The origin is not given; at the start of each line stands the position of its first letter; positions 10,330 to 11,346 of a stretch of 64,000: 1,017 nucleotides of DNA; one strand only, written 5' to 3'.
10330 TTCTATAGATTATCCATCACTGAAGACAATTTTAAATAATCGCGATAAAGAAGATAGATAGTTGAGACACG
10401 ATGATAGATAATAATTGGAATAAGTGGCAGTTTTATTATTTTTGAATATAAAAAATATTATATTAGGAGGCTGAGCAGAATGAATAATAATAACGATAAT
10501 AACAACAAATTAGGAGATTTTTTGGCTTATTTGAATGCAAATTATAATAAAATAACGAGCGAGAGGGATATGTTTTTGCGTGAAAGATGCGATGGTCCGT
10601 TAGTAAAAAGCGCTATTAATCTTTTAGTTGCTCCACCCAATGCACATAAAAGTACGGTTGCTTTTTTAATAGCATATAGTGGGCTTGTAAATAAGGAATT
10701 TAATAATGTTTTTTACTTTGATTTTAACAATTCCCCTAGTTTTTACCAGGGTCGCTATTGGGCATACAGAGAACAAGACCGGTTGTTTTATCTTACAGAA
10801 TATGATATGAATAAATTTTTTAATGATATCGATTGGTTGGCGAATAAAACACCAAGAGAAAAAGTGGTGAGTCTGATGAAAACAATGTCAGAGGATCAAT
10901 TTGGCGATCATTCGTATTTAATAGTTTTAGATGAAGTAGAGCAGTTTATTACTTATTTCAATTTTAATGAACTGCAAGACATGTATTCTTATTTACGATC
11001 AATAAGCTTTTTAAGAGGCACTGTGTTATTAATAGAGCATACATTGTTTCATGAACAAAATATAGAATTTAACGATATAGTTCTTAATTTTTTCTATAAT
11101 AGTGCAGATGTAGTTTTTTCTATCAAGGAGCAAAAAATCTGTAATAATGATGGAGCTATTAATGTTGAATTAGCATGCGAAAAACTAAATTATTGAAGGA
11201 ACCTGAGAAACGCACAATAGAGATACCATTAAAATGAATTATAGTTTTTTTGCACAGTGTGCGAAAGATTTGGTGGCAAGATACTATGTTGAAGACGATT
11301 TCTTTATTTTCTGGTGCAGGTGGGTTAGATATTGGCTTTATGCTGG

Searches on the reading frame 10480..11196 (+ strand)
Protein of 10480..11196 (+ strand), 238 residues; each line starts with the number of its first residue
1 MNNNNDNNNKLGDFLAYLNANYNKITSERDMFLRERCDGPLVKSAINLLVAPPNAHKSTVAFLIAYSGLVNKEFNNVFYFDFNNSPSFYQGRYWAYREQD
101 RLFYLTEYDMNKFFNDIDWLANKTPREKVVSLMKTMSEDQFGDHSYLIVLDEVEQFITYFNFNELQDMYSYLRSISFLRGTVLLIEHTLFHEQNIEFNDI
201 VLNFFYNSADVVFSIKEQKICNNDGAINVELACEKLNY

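Call 4: search_protein_families(library=pfam, proteins=[window:10480-11196:+], max_evalue=0.1)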
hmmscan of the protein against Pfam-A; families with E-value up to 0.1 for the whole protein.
window:10480-11196:+ (238 aa): 2 families
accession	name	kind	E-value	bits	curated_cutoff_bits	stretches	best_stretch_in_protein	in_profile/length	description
PF13481.12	AAA_25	-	0.0032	17.6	27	1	33-187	22-189/195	AAA domain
PF05763.18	DUF835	-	0.014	15.6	33.1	1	138-185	69-117/136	Protein of unknown function (DUF835)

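Call 5: search_protein_families(library=phrogs, proteins=[window:10480-11196:+], max_evalue=0.1)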
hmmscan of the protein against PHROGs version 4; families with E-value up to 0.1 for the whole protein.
window:10480-11196:+ (238 aa): 1 family
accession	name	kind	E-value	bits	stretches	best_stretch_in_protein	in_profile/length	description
phrog_6357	-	unknown function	6.5e-05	23.3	1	40-232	27-202/321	-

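Call 6: search_protein_families(library=padloc, proteins=[window:10480-11196:+], max_evalue=0.1)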
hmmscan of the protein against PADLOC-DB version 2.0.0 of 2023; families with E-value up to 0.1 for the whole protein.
window:10480-11196:+ (238 aa): 1 family
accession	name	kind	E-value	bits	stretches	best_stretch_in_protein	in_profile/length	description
PDLC04140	mad8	-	0.0078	13.8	1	46-160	29-114/314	mads_8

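Call 8: find_homologous_proteins(query=window:10480-11196:+)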
Query window:10480-11196:+ (238 aa): 1 proteins with E <= 0.001 among 129 candidates.
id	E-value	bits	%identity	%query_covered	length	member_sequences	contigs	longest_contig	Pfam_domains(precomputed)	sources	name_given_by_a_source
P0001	4.8e-148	509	97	99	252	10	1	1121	-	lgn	-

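Call 10: search_solved_structures(query=window:10480-11196:+, max_evalue=10, show_alignments=2)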
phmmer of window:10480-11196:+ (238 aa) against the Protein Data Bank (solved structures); distinct sequences matched with E-value up to 10: 14.
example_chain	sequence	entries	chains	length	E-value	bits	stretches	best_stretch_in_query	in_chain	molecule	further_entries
4mkv_S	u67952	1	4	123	0.19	14.5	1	77-126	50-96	Ribulose bisphosphate carboxylase small chain 3A, chloroplastic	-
4hhh_S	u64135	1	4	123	0.29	13.9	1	77-126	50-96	Ribulose bisphosphate carboxylase small chain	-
5wsk_E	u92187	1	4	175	0.3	13.9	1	59-118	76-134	Ribulose bisphosphate carboxylase small chain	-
9n37_I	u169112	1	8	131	0.44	13.3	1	76-97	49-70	Ribulose bisphosphate carboxylase small subunit 1A, chloroplastic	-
1aa1_S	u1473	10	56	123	0.5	13.1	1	76-97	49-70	RIBULOSE BISPHOSPHATE CARBOXYLASE (SMALL CHAIN) | RIBULOSE BISPHOSPHATE CARBOXYLASE/OXYGENASE | RIBULOSE BISPHOSPHATE CARBOXYLASE SMALL CHAIN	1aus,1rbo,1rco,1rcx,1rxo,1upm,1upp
1ir1_S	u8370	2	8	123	0.51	13.1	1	77-96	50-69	Small subunit of Rubisco | Ribulose bisphosphate carboxylase small subunit, chloroplastic 2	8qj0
9l58_S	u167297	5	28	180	0.53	13.1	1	76-96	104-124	Ribulose bisphosphate carboxylase small subunit 1A, chloroplastic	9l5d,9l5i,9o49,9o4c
1uzd_C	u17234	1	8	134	0.58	12.9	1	76-96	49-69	Ribulose bisphosphate carboxylase small chain 1, chloroplastic,Ribulose bisphosphate carbo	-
1ej7_S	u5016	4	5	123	1.1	12.1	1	76-96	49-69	RUBISCO (SMALL SUBUNIT) | RIBULOSE 1,5 BISPHOSPHATE CARBOXYLASE/OXYGENASE (SMALL CHAIN) | RIBULOSE 1,5-BISPHOSPHATE CARBOXYLASE/OXYGENASE, FORM III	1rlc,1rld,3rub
4rub_S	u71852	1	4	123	1.2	11.9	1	76-96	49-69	RIBULOSE 1,5-BISPHOSPHATE CARBOXYLASE/OXYGENASE (FORM IV)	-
9mur_I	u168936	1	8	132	1.5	11.6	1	76-96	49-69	Ribulose bisphosphate carboxylase small subunit 2B, chloroplastic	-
9pvb_M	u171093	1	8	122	1.5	11.5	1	59-97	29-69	Ribulose bisphosphate carboxylase small subunit, chloroplastic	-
9o49_I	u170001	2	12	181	2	11.2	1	77-96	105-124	Ribulose bisphosphate carboxylase small subunit 3B, chloroplastic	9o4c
5iu0_J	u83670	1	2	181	2.2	11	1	76-96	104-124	Ribulose bisphosphate carboxylase small chain 1B, chloroplastic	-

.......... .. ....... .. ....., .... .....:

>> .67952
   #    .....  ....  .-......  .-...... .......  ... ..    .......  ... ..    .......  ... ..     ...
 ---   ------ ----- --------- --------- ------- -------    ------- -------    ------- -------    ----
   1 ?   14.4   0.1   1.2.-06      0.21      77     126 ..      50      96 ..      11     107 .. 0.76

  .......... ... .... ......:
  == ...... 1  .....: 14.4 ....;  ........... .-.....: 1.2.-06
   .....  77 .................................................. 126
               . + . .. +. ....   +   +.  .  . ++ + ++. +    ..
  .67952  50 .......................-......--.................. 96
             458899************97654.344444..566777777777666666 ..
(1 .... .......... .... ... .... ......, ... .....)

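Call 28: find_related_loci(query=window:10480-11196:+, collection=viral_contigs, flank=8000)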
Query window:10480-11196:+ (238 aa) in viral_contigs; peptide patterns used: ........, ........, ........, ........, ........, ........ (x = any residue, [..] = any of these).
9 stretches matched a pattern, but none encodes a relative of the query by tblastn (E <= 1e-3).

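Call 33: search_protein_representatives(protein=window:10480-11196:+)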
Query: 238 residues. Proteins with E-value up to 0.001 (for the whole library): 5; up to 1e-10: 3; up to 1e-30: 0. The best 5 are listed.
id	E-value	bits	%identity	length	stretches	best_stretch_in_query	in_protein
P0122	4.9e-15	72.1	29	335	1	38-213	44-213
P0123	6.5e-15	71.7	30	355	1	36-222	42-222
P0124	1.3e-12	64.1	34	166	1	32-165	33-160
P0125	1.1e-10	57.9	97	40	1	1-33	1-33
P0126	1.6e-05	41.0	41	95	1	38-96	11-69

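Call 35: search_protein_families(library=pfam, proteins=[P0122, P0123, P0124, P0126], max_evalue=0.1)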
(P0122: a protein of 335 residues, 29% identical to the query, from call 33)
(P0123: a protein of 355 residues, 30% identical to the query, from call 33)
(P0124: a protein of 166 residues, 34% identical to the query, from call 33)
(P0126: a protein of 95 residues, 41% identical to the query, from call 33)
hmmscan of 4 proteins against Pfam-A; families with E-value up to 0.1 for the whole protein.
P0122 (335 aa): 3 families
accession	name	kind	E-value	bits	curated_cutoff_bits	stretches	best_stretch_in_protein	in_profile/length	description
PF05763.18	DUF835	-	0.0029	17.8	33.1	1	147-188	78-118/136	Protein of unknown function (DUF835)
PF06745.19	ATPase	-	0.02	14.7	26.6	1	150-202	123-176/231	KaiC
PF03344.20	Daxx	-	0.082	13.5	27.6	0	158-194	11-48/99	Daxx N-terminal Rassf1C-interacting domain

P0123 (355 aa): 4 families
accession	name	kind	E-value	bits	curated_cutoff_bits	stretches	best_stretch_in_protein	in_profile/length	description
PF13481.12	AAA_25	-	2.4e-08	34.2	27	1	45-191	28-191/195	AAA domain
PF06745.19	ATPase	-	0.00012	22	26.6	1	150-209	123-184/231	KaiC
PF13401.12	AAA_22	-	0.0019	19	27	1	52-187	7-121/130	AAA domain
PF10483.15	Elong_Iki1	-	0.0044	17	22.5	1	133-205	76-146/292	Elongator subunit Iki1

P0124 (166 aa): 4 families
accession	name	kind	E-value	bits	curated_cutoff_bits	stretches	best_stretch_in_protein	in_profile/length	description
PF13481.12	AAA_25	-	9.3e-05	22.6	27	1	40-154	28-158/195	AAA domain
PF00006.31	ATP-synt_ab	-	0.016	15.3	29.5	1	36-153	5-119/213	ATP synthase alpha/beta family, nucleotide-binding domain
PF02562.22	PhoH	-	0.022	14.7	27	0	42-77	16-51/205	PhoH-like protein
PF05729.18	NACHT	-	0.098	12.9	26.7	0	53-83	8-42/167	NACHT domain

P0126 (95 aa): 1 family
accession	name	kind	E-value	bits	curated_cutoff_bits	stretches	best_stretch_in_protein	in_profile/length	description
PF02562.22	PhoH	-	0.013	15.4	27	1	15-51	17-53/205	PhoH-like protein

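Call 36: find_encoding_contigs(protein=P0001, flank=5000, max_places=6)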
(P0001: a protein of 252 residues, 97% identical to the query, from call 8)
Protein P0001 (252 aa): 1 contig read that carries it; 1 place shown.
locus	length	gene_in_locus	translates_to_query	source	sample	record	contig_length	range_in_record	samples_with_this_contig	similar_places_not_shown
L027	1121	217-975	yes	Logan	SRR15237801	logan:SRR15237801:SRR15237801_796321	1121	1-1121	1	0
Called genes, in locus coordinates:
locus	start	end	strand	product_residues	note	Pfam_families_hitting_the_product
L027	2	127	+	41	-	?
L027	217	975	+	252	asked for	-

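Call 43: find_related_loci(query=A2, collection=viral_contigs, flank=8000)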
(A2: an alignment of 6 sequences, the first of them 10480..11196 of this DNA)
Query A2 (238 aa) in viral_contigs; peptide patterns used: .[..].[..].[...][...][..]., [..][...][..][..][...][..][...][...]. (x = any residue, [..] = any of these).
167 stretches matched a pattern, but none encodes a relative of the query by tblastn (E <= 1e-3).

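Call 49: predict_structure(alignment_id=A2)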
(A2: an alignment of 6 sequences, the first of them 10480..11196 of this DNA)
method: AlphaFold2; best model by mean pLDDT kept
length: 238 residues; sequences in the alignment: 6
mean_pLDDT: 69.0   pTM: 0.71
mean pLDDT of the five models: 69.0, 67.8, 65.9, 58.4, 56.7
residues with pLDDT >= 90: 23; 70-90: 115; 50-70: 41; < 50: 59
segments of 3 or more residues with pLDDT < 50: 1-19, 21-39, 85-88, 189-195, 220-226
pLDDT, mean of each block of 10 residues (from residue 1): 40 45 38 40 84 70 80 86 59 55 84 85 90 84 76 78 83 87 75 52 78 68 49 71
secondary structure, 60 per line:
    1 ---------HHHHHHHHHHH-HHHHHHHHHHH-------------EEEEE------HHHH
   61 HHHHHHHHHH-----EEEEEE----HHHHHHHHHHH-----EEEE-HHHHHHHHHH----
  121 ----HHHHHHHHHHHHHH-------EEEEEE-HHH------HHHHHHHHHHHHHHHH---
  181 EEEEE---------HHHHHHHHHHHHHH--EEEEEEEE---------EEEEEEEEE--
elements in order: H10-20 H22-32 E46-50 H57-70 E76-81 H86-96 E102-105 H107-116 H125-138 E146-151 H162-177 E181-185 H195-208 E211-218 E228-236

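Call 58: find_related_loci(query=A4, collection=viral_contigs, flank=8000)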
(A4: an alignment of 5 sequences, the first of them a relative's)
Query A4 (355 aa) in viral_contigs; peptide patterns used: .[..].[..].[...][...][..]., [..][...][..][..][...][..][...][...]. (x = any residue, [..] = any of these).
167 stretches matched a pattern, but none encodes a relative of the query by tblastn (E <= 1e-3).

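Call 59: find_related_loci(query=A4, collection=metagenome_contigs, flank=8000)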
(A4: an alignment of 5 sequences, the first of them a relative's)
Query A4 (355 aa) in metagenome_contigs; peptide patterns used: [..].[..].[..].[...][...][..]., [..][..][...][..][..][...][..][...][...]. (x = any residue, [..] = any of these).
469 stretches matched a pattern; 11 encode a relative of the query (tblastn E <= 1e-3); 11 distinct loci.
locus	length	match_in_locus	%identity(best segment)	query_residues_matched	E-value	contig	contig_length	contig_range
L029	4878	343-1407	100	1-355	0e+0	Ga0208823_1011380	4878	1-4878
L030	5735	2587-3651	100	1-355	0e+0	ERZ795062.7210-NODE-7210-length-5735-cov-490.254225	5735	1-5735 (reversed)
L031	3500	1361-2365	48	19-355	1e-97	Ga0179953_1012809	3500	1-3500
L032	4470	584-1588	46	1-332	4e-95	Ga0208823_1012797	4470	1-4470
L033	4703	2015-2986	47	35-355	7e-95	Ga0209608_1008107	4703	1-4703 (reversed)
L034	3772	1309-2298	47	17-345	6e-95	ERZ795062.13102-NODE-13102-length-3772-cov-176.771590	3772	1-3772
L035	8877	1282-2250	47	1-320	1e-92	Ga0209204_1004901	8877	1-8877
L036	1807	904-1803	47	17-316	1e-90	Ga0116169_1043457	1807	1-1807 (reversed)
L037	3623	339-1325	42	35-355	2e-78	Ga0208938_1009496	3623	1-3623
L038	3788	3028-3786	43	3-251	1e-62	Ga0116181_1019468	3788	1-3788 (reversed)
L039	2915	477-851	50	1-128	3e-34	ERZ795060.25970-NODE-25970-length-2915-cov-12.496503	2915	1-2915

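Call 61: search_protein_families(library=pfam, proteins=[L030:3721-5229:-, L029:2890-3390:+, L029:3445-4161:+, L029:4148-4693:+, L035:2331-3248:+, L035:3556-5613:+, L035:5613-7760:+, L032:1776-2705:+, L032:3258-4367:+, L035:1-975:+], max_evalue=0.01)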
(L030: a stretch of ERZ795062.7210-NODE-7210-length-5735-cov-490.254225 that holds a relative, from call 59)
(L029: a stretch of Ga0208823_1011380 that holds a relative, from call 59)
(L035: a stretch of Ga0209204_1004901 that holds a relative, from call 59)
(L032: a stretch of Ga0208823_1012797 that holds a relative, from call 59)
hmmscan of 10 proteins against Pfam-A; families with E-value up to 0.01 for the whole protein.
L030:3721-5229:- (503 aa): 4 families
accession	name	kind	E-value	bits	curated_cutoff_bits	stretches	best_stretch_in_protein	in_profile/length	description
PF22448.1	RepB_primase_C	-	1.9e-15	56.9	26.1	1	425-477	2-54/54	RepB DNA-primase C-terminal helical domain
PF16793.10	RepB_primase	-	4.7e-09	36.8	24.3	1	288-352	86-151/186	RepB DNA-primase N-terminal domain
PF03432.20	Relaxase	-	6.6e-07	30.1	24.6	1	55-156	20-128/132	MobA/VirD2-like, nuclease domain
PF07106.19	TBPIP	-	0.0062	16.9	22.8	0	81-107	7-33/62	TBPIP/Hop2 winged helix domain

L029:2890-3390:+ (167 aa): 0 families

L029:3445-4161:+ (239 aa): 3 families
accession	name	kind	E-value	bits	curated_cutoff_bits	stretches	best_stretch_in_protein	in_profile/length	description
PF01555.25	N6_N4_Mtase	-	4.9e-29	102.3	26.7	1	52-230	2-221/221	DNA methylase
PF01170.24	UPF0020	-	6.7e-06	26.4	22.3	0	183-214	20-52/197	RMKL-like, methyltransferase domain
PF03602.21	Cons_hypoth95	-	0.002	18.2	24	0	193-226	44-78/182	Conserved hypothetical protein 95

L029:4148-4693:+ (182 aa): 0 families

L035:2331-3248:+ (306 aa): 4 families
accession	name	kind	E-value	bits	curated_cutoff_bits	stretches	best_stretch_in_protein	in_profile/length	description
PF01555.25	N6_N4_Mtase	-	1.2e-50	173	26.7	1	75-290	1-220/221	DNA methylase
PF07669.17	Eco57I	-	0.0004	21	25.3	1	32-128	30-135/171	Eco57I restriction-modification methylase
PF02384.22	N6_Mtase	-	0.003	17.4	20.4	0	54-123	105-179/311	N-6 DNA Methylase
PF09445.16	Methyltransf_15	-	0.0034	17.4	22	0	254-297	3-46/165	RNA cap guanine-N2 methyltransferase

L035:3556-5613:+ (686 aa): 2 families
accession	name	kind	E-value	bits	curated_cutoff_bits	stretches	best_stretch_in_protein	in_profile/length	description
PF13401.12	AAA_22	-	7.4e-05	23.5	27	1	311-399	8-93/130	AAA domain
PF13191.12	AAA_16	-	0.00084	20.3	32.6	1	309-355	25-73/167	AAA ATPase domain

L035:5613-7760:+ (716 aa): 1 family
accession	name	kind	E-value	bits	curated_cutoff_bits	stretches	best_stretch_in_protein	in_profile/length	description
PF05762.20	VWA_CoxE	-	0.00052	20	26.4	1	485-634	23-172/222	VWA domain containing CoxE-like protein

L032:1776-2705:+ (310 aa): 3 families
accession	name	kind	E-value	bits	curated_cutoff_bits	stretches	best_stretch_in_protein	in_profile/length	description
PF01555.25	N6_N4_Mtase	-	1.6e-49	169.3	26.7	1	75-290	1-220/221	DNA methylase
PF02384.22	N6_Mtase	-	0.00059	19.7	20.4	0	54-122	105-178/311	N-6 DNA Methylase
PF07669.17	Eco57I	-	0.0016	19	25.3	1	32-128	30-135/171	Eco57I restriction-modification methylase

L032:3258-4367:+ (370 aa): 3 families
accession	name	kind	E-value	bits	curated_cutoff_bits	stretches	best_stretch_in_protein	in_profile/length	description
PF07282.18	Cas12f1-like_TNB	-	4.5e-25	88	26.3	1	283-348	1-60/60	Cas12f1-like, TNB domain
PF01385.25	OrfB_IS605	-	6.3e-12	46.2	30.5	1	159-252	2-105/120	Probable transposase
PF21349.2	RUBY_RBDX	-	0.0059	16.5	26.5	0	312-319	18-25/30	Rubrerythrin, rubredoxin-like domain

L035:1-975:+ (325 aa): 0 families

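Call 65: search_protein_families(library=ncbifam, proteins=[window:10480-11196:+, P0123, L029:4148-4693:+, L030:3721-5229:-], max_evalue=0.01)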
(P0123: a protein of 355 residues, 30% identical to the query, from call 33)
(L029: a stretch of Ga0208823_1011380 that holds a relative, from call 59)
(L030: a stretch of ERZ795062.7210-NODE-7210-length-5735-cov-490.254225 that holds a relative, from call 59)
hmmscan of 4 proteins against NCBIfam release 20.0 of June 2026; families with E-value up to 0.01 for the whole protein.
window:10480-11196:+ (238 aa): 0 families

P0123 (355 aa): 2 families
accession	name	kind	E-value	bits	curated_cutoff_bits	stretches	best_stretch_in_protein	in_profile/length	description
NF004723.0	PRK06067.1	subfamily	0.00032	20.3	194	1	146-220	129-199/243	flagellar accessory protein FlaH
NF052589.1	ArlH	equivalog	0.0013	18.5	215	0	42-253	12-218/229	archaellum protein ArlH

L029:4148-4693:+ (182 aa): 0 families

L030:3721-5229:- (503 aa): 1 family
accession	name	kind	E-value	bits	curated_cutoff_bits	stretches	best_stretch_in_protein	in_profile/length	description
NF011310.0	PRK14721.1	equivalog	0.0056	16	725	0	359-414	92-147/423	flagellar biosynthesis regulator FlhF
